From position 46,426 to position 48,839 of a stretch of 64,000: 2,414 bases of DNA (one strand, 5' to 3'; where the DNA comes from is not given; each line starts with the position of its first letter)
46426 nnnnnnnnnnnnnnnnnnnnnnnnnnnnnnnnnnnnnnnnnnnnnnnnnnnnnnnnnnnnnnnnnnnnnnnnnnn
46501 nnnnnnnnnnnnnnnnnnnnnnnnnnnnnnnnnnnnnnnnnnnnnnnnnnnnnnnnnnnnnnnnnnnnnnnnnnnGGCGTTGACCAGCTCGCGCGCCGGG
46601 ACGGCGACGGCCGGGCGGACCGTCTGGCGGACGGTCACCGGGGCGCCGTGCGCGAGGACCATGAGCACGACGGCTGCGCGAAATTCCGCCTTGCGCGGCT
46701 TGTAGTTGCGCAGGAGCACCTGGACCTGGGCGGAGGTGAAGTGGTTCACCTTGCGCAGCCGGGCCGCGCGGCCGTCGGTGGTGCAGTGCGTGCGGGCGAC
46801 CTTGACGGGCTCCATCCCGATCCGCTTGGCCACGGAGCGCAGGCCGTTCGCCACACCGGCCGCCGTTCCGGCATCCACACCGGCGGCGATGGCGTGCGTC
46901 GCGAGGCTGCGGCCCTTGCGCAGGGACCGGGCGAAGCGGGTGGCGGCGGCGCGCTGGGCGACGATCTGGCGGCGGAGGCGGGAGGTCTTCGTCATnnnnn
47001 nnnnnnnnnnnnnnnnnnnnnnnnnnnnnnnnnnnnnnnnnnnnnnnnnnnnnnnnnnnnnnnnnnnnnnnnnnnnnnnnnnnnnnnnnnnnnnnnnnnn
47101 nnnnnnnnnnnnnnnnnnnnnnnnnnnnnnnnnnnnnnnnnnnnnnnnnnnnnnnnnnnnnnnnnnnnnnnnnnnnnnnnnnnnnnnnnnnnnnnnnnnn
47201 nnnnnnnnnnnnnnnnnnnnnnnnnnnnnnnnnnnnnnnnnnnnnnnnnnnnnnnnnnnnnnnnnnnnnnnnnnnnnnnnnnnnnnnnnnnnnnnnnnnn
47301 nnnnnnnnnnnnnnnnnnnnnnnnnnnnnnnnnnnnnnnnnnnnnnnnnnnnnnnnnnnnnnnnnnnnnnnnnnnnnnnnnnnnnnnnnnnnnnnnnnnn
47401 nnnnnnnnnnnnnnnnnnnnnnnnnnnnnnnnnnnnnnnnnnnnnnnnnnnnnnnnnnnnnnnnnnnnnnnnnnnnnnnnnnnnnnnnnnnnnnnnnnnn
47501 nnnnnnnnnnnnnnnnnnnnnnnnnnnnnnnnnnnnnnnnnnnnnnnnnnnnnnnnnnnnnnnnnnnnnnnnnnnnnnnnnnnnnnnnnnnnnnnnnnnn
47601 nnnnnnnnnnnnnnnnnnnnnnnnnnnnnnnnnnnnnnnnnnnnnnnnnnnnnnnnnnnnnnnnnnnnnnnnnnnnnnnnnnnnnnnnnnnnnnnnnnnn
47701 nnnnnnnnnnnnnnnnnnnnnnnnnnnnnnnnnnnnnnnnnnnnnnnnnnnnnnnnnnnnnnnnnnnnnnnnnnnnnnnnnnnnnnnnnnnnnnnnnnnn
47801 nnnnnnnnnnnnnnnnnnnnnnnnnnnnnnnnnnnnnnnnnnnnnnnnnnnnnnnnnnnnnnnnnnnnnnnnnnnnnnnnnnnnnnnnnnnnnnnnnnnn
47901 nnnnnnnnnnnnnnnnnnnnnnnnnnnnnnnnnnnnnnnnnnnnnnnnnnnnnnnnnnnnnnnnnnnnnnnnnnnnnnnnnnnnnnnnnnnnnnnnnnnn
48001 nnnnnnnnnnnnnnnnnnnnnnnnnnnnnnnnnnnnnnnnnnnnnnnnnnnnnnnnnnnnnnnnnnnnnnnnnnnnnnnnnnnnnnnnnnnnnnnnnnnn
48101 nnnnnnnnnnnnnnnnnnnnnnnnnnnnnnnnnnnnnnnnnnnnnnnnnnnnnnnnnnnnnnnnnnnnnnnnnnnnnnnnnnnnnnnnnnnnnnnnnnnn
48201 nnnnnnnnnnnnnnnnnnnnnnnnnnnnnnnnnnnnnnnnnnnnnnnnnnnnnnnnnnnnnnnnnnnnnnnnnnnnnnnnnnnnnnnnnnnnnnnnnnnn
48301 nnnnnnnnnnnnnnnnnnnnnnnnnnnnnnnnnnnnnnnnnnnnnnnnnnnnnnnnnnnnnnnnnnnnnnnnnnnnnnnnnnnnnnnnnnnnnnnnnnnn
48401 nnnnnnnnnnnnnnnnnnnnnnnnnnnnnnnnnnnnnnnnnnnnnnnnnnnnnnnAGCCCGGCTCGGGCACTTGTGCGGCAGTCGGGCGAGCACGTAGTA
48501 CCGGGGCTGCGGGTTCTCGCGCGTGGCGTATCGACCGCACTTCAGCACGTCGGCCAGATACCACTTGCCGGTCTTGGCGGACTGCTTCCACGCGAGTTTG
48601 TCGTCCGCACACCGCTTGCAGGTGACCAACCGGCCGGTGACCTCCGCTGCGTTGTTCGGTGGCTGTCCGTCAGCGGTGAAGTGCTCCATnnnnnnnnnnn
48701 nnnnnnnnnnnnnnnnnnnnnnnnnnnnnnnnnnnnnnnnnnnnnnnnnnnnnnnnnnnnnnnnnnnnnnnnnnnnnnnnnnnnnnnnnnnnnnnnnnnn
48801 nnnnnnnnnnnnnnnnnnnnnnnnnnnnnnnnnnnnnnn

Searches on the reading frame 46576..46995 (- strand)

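Call 87: search_protein_families(library=phrogs, proteins=[window:46576-46995:-], max_evalue=0.01)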
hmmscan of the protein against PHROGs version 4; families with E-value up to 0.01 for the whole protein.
window:46576-46995:- (140 aa): 1 family
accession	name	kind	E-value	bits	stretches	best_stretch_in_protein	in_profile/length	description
phrog_10890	-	unknown function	6.2e-16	59.7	1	1-113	1-110/112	-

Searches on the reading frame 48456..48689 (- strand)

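Call 87: search_protein_families(library=phrogs, proteins=[window:48456-48689:-], max_evalue=0.01)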
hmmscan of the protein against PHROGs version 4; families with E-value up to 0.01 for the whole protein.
window:48456-48689:- (78 aa): 1 family
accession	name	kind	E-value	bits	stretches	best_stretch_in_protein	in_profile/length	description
phrog_11871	-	unknown function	0.0017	19.7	1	22-57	4-38/117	-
